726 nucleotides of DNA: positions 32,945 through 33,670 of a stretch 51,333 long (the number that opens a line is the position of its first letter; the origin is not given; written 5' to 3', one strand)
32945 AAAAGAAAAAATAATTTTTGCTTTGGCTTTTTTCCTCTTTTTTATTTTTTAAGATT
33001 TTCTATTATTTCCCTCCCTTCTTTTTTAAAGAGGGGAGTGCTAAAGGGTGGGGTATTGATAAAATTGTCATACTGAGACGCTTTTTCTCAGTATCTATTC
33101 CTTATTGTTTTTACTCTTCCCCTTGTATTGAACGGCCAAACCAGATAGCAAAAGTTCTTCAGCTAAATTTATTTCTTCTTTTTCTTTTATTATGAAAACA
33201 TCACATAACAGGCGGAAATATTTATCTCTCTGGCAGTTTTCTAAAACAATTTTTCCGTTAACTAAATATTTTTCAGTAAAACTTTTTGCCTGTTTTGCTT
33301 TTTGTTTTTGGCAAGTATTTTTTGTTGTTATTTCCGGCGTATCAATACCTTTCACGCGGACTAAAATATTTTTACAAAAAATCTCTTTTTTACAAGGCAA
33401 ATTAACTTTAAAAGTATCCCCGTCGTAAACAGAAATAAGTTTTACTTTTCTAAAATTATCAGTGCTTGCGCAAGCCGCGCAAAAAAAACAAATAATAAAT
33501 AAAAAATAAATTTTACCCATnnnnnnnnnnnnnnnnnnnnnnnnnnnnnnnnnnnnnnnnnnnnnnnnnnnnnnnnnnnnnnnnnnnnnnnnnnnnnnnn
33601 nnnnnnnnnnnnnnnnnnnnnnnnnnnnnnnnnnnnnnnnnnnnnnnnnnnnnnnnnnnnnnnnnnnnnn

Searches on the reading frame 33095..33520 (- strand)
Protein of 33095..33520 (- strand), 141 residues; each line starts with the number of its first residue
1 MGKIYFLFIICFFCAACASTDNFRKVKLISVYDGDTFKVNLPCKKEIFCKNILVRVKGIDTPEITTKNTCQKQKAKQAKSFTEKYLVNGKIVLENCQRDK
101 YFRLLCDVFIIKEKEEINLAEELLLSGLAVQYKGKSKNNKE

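Call 10: find_encoding_contigs(protein=window:33095-33520:-, flank=6000, max_places=8)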
Protein window:33095-33520:- (141 aa): 4 contigs read that carry it; 3 places shown.
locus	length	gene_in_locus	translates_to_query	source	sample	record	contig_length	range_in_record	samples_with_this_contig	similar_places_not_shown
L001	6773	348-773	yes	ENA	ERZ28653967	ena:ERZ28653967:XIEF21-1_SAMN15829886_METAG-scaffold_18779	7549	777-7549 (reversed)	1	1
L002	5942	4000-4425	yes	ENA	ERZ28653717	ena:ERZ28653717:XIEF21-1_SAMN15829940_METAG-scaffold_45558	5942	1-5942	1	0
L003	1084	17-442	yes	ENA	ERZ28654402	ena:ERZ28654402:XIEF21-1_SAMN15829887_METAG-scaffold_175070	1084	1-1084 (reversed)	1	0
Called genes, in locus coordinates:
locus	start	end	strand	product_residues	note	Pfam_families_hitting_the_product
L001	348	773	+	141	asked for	PF00565:SNase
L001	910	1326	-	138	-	PF02823:ATP-synt_DE_N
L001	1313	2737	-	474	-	PF02874:ATP-synt_ab_N, PF00006:ATP-synt_ab, PF22919:ATP-synt_VA_C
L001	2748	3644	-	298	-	PF00231:ATP-synt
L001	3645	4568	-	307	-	PF01073:3Beta_HSD, PF01370:Epimerase, PF02719:Polysacc_synt_2 (weak), PF04321:RmlD_sub_bind, PF16363:GDP_Man_Dehyd, PF07993:NAD_binding_4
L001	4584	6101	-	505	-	PF02874:ATP-synt_ab_N, PF00006:ATP-synt_ab, PF00306:ATP-synt_ab_C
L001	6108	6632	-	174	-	PF00213:OSCP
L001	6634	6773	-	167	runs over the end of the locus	PF00430:ATP-synt_B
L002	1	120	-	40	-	?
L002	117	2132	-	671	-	PF00270:DEAD (weak), PF04851:ResIII, PF17757:UvrB_inter, PF27431:UvrB_3rd, PF00271:Helicase_C, PF12344:UvrB, PF02151:UVR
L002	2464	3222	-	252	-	-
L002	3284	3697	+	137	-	PF01643:Acyl-ACP_TE (weak), PF13279:4HBT_2, PF03061:4HBT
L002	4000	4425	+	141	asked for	PF00565:SNase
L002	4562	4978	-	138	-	PF02823:ATP-synt_DE_N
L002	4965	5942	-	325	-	?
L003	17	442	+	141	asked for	PF00565:SNase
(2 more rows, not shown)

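Call 63: search_protein_families(library=pfam, proteins=[window:33095-33520:-, L180:425-1429:-], max_evalue=0.01)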
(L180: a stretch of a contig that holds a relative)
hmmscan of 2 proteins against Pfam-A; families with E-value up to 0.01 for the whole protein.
window:33095-33520:- (141 aa): 1 family
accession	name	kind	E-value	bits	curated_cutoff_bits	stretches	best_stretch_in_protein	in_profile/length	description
PF00565.23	SNase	-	5.2e-13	49.8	21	1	54-139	2-84/107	Staphylococcal nuclease homologue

L180:425-1429:- (334 aa): 6 families
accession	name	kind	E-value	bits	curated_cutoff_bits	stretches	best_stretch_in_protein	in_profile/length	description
PF00535.33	Glycos_transf_2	-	1e-22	81.3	23.3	1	27-201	2-166/168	Glycosyl transferase family 2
PF13641.12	Glyco_tranf_2_3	-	3.8e-08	34.1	27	1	25-245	3-209/230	Glycosyltransferase like family 2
PF10111.15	Glyco_tranf_2_2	-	8.3e-06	25.9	27.3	1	28-225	3-201/276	Glycosyltransferase like family 2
PF13704.12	Glyco_tranf_2_4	-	0.00039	21.3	27.5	1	56-119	20-88/98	Glycosyl transferase family 2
PF13506.12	Glyco_transf_21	-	0.007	16.3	21.7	0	100-239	28-153/174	Glycosyl transferase family 21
PF13632.12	Glyco_trans_2_3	-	0.0098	16.2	27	0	105-283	1-160/198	Glycosyl transferase family group 2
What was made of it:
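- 33095..33520 (-): SNase-family lipoprotein gene. Its ATG directly follows U6. Pfam PF00565, E = 5e-13 (call 63).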

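Call 69: find_homologous_proteins(query=window:33098-33520:-, max_evalue=1e-8)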
Query window:33098-33520:- (141 aa): 145 proteins with E <= 1e-8 among 157 candidates; the best 120 are listed.
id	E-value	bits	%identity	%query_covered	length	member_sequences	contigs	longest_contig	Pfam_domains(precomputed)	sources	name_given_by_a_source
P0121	3.8e-85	301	99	100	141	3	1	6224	PF00565.24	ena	-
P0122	9.5e-68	244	83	99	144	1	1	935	PF00565.24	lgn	-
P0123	1.1e-58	215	72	100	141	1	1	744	PF00565.24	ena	-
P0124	8.1e-58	212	73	97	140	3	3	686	PF00565.24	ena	-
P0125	3.7e-57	210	72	98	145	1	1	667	PF00565.24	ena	-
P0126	8.7e-57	209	70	98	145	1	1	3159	PF00565.24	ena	-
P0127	1.0e-56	209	70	97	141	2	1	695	PF00565.24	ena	-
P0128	3.3e-56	207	71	98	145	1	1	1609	PF00565.24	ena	-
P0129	8.6e-56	206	79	87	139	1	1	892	PF00565.24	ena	-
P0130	1.0e-55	205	73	98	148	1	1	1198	PF00565.24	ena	-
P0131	4.1e-55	203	70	100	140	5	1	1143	PF00565.24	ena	-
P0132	6.2e-55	203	72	97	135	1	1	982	PF00565.24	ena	-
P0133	2.8e-54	201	70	100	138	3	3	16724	PF00565.24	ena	-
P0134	3.0e-54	201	69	97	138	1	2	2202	PF00565.24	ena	-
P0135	4.5e-54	200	70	98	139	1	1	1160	PF00565.24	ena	-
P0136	5.0e-54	200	68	98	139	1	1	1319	PF00565.24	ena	-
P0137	6.9e-54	199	70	98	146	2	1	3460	PF00565.24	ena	-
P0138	1.5e-53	198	71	97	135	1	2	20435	PF00565.24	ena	-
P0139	1.8e-53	198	70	97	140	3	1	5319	PF00565.24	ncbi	-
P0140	1.9e-53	198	71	98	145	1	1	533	PF00565.24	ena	-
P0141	2.0e-53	198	70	97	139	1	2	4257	PF00565.24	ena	-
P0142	2.1e-53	198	70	97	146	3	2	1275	PF00565.24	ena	-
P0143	3.8e-53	197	71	97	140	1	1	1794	PF00565.24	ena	-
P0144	4.3e-53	197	66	98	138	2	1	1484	PF00565.24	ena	-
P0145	6.3e-53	196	65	99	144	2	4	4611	PF00565.24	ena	-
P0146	1.1e-52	196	68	98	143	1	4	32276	PF00565.24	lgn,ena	-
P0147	1.8e-52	195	67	100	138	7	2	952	PF00565.24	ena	-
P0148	8.0e-52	193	71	97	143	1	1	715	PF00565.24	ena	-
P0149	3.8e-51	191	72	87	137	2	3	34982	PF00565.24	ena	-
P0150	2.1e-50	188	67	98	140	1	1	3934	PF00565.24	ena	-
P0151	3.4e-50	187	64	98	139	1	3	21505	PF00565.24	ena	-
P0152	1.3e-49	186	62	97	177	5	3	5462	PF00565.24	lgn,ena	-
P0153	3.0e-49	184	64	97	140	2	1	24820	PF00565.24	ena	-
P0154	6.0e-49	183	67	94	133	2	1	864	PF00565.24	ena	-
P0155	1.9e-47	179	64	84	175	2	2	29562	PF00565.24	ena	-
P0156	2.3e-47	178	61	94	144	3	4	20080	PF00565.24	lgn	-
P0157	9.7e-47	176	61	83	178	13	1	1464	PF00565.24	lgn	-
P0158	2.3e-45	172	58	84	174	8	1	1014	PF00565.24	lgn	-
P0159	6.7e-45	170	58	97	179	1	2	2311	PF00565.24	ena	-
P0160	1.0e-44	170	55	84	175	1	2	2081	PF00565.24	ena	-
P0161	1.2e-44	169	54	97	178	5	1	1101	PF00565.24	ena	-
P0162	1.7e-44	169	54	97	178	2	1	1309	PF00565.24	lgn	-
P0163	2.6e-44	168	55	97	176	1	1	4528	PF00565.24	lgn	-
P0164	2.8e-44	168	56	84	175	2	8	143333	PF00565.24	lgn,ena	-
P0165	8.9e-44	167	58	84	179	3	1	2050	PF00565.24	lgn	-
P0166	1.3e-43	166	56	97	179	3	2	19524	PF00565.24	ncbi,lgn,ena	-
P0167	2.8e-43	165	55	99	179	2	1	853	PF00565.24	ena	-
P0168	3.2e-43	165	55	97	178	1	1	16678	PF00565.24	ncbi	-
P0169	5.0e-43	164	57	93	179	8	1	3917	PF00565.24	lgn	-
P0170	9.9e-43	163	53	97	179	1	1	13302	PF00565.24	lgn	-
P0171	1.4e-42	163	53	94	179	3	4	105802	PF00565.24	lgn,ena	-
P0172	1.7e-42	163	57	97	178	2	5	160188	PF00565.24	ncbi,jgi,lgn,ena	jgi:Micrococcal nuclease (thermonuclease) homologs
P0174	1.2e-41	160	62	84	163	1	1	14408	PF00565.24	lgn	-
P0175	2.0e-40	156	55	89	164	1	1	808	PF00565.24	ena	-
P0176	1.7e-38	150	60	82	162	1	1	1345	PF00565.24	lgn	-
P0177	3.2e-38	149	59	84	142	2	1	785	PF00565.24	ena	-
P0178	2.1e-36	143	52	95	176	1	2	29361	PF00565.24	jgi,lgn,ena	-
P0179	3.6e-36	142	55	99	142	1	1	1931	PF00565.24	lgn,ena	-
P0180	4.6e-36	142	52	98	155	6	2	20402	PF00565.24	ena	-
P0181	8.2e-36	141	56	84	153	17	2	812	PF00565.24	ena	-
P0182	1.5e-35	140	69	63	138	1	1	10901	PF00565.24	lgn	-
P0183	1.5e-35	140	52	96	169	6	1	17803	PF00565.24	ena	-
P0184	2.1e-35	140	49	97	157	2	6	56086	PF00565.24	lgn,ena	-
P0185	2.3e-35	139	62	82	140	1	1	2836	PF00565.24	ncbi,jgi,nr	ncbi:MAG: thermonuclease family protein [Elusimicrobiota bacterium]|jgi:endonuclease YncB( thermonuc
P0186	2.4e-35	139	59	82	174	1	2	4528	PF00565.24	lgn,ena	-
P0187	2.5e-35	139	52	95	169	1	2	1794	PF00565.24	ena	-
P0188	4.8e-35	138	58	82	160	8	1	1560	PF00565.24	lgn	-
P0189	9.6e-35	137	56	86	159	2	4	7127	PF00565.24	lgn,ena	-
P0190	1.2e-34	137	55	93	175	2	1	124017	PF00565.24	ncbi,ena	-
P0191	1.2e-34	137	58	83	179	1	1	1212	PF00565.24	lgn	-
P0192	2.8e-34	136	54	93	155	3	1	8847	PF00565.24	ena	-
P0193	5.0e-34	135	58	82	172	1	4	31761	PF00565.24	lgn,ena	-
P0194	6.7e-34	135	55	84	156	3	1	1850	PF00565.24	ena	-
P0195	7.4e-34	135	50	94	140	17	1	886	PF00565.24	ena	-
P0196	1.1e-33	134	56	84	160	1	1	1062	PF00565.24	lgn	-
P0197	2.3e-33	133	54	85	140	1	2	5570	PF00565.24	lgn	-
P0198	2.4e-33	133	57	82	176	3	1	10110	PF00565.24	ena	-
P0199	3.0e-33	133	58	82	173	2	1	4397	PF00565.24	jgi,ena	-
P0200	3.2e-33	133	58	77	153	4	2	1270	PF00565.24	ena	-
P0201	7.6e-33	131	56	82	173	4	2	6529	PF00565.24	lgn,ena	-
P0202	1.1e-32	131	46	96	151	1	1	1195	PF00565.24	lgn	-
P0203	4.6e-32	129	51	95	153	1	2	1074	PF00565.24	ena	-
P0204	6.1e-32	128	56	82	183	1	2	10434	PF00565.24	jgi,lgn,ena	-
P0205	6.3e-32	128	54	89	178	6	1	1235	PF00565.24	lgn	-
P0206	7.9e-32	128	55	82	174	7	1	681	PF00565.24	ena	-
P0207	8.4e-32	128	56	85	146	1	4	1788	PF00565.24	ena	-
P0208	3.6e-31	126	55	88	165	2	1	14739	PF00565.24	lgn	-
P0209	1.4e-30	124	41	94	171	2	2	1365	PF00565.24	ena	-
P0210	1.4e-30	124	55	77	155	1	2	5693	PF00565.24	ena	-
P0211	1.5e-30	124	53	84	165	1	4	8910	PF00565.24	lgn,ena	-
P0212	1.9e-30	124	55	77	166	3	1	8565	PF00565.24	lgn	-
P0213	2.3e-30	123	53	89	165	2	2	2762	PF00565.24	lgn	-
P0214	1.2e-29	121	53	90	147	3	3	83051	PF00565.24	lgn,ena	-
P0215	1.6e-29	121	48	97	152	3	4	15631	PF00565.24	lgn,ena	-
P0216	2.2e-29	120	52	89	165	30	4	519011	PF00565.24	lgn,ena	-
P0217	2.5e-29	120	54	82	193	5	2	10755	PF00565.24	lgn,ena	-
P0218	7.5e-29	118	52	82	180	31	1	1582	PF00565.24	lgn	-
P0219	1.3e-28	118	50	85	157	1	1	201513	PF00565.24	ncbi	-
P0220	1.3e-27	114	48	86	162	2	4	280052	PF00565.24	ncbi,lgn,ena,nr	ncbi:MAG: thermonuclease family protein [Elusimicrobiaceae bacterium]|nr:thermonuclease family prote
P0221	1.6e-27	114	50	82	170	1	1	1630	PF00565.24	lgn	-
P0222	1.9e-27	114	48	87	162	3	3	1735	PF00565.24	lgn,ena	-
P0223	3.6e-27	113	50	82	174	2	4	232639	PF00565.24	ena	-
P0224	3.8e-27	113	50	84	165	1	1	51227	PF00565.24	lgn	-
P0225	6.9e-27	112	46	86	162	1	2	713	PF00565.24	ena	-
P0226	4.2e-26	109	48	88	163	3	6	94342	PF00565.24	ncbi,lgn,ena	-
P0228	1.1e-25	108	48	85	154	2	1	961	PF00565.24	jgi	jgi:endonuclease YncB( thermonuclease family)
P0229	1.2e-25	108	46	86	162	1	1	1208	PF00565.24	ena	-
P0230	1.6e-25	108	46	82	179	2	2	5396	PF00565.24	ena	-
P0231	9.6e-25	105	45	93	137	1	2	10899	PF00565.24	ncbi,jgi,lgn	-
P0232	1.7e-24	104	45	98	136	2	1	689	PF00565.24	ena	-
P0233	3.1e-24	103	44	92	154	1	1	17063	PF00565.24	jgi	-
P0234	4.5e-23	100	43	92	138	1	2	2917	PF00565.24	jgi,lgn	-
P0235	1.5e-22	98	45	84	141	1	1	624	PF00565.24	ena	-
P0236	1.8e-22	98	45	94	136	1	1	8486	PF00565.24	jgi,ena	-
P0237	2.5e-22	97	45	85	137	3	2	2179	PF00565.24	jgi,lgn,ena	-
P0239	9.0e-22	95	46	92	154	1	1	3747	PF00565.24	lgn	-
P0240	9.9e-22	95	49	84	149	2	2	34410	PF00565.24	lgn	-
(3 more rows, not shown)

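Call 70: find_encoding_contigs(protein=P0149, flank=4000, max_places=3)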
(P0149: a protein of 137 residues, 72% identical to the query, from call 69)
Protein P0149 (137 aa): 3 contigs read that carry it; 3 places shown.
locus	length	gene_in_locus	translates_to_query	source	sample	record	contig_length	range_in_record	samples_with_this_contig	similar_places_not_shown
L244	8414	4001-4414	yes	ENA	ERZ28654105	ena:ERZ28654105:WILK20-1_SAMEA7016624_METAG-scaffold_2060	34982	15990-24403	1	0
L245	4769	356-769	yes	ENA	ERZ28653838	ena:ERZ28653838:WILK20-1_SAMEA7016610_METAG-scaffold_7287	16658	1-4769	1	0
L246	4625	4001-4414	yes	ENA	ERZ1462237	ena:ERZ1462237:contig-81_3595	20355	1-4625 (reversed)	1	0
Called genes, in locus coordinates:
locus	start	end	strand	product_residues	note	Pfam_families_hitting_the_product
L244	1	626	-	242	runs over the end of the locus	PF01171:ATP_bind_3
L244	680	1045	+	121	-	PF00072:Response_reg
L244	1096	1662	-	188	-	PF03099:BPL_LplA_LipB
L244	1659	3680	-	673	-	PF00270:DEAD (weak), PF04851:ResIII, PF17757:UvrB_inter, PF27431:UvrB_3rd, PF00271:Helicase_C, PF12344:UvrB, PF02151:UVR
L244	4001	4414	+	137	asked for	PF00565:SNase (weak)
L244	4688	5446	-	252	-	-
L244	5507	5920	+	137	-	PF01643:Acyl-ACP_TE (weak), PF13279:4HBT_2, PF03061:4HBT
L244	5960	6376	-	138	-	PF02823:ATP-synt_DE_N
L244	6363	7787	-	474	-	PF02874:ATP-synt_ab_N, PF00006:ATP-synt_ab, PF22919:ATP-synt_VA_C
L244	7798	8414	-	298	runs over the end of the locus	PF00231:ATP-synt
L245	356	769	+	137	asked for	PF00565:SNase (weak)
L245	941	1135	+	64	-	PF00830:Ribosomal_L28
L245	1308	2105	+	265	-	PF07963:N_methyl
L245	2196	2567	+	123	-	PF01197:Ribosomal_L31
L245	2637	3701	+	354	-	PF03462:PCRF, PF00472:RF-1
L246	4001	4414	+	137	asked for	PF00565:SNase (weak)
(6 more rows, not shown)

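Call 71: find_encoding_contigs(protein=P0146, flank=4000, max_places=3)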
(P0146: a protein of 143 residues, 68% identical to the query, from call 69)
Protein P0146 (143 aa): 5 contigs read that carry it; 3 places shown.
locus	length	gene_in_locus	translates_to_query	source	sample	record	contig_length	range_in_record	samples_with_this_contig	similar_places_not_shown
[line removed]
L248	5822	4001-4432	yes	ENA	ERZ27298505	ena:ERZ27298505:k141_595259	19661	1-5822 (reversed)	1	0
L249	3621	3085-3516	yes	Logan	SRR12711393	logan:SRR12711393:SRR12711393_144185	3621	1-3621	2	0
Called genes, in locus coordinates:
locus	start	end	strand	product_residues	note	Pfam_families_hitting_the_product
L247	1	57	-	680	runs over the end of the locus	PF13520:AA_permease_2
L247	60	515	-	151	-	PF00359:PTS_EIIA_2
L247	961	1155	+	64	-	-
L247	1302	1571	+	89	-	PF00312:Ribosomal_S15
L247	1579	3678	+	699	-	PF01138:RNase_PH, PF03725:RNase_PH_C, PF03726:PNPase (weak), PF01138:RNase_PH, PF00013:KH_1, PF22675:KH-I_KHDC4-BBP (faint), PF00575:S1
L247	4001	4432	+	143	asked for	PF00565:SNase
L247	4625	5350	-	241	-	-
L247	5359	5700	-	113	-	PF02643:DUF192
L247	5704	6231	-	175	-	-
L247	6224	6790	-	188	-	PF08207:EFP_N, PF01132:EFP, PF09285:Elong-fact-P_C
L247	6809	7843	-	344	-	PF01321:Creatinase_N (weak), PF00557:Peptidase_M24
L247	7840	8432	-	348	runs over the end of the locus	PF01321:Creatinase_N (weak), PF00557:Peptidase_M24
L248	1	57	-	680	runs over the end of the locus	PF13520:AA_permease_2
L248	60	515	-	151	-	PF00359:PTS_EIIA_2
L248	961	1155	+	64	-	-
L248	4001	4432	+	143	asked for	PF00565:SNase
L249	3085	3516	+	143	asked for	PF00565:SNase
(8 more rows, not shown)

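Call 72: find_encoding_contigs(protein=P0138, flank=4000, max_places=3)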
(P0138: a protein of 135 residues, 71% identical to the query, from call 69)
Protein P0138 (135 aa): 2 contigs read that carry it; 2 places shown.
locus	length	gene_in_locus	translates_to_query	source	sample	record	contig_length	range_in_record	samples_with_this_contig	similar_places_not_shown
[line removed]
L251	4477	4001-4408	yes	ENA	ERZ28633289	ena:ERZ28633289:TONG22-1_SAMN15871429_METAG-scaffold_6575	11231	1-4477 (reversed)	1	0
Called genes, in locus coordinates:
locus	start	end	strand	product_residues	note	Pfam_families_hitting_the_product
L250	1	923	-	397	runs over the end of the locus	PF03977:OAD_beta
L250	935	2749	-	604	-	PF00682:HMGL-like, PF02436:PYC_OADA, PF00364:Biotin_lipoyl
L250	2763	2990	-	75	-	PF04277:OAD_gamma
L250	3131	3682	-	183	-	PF03099:BPL_LplA_LipB, PF21948:LplA-B_cat (weak)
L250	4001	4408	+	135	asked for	PF00565:SNase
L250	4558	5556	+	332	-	PF03741:TerC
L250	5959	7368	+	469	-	PF02878:PGM_PMM_I, PF02879:PGM_PMM_II, PF02880:PGM_PMM_III, PF00408:PGM_PMM_IV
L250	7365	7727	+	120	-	PF00072:Response_reg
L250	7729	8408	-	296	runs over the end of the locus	PF00512:HisKA, PF02518:HATPase_c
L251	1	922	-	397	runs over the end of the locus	PF03977:OAD_beta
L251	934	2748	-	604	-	PF00682:HMGL-like, PF02436:PYC_OADA, PF00364:Biotin_lipoyl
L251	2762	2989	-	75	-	PF04277:OAD_gamma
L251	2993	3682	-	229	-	PF03099:BPL_LplA_LipB, PF21948:LplA-B_cat (weak)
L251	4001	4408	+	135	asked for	PF00565:SNase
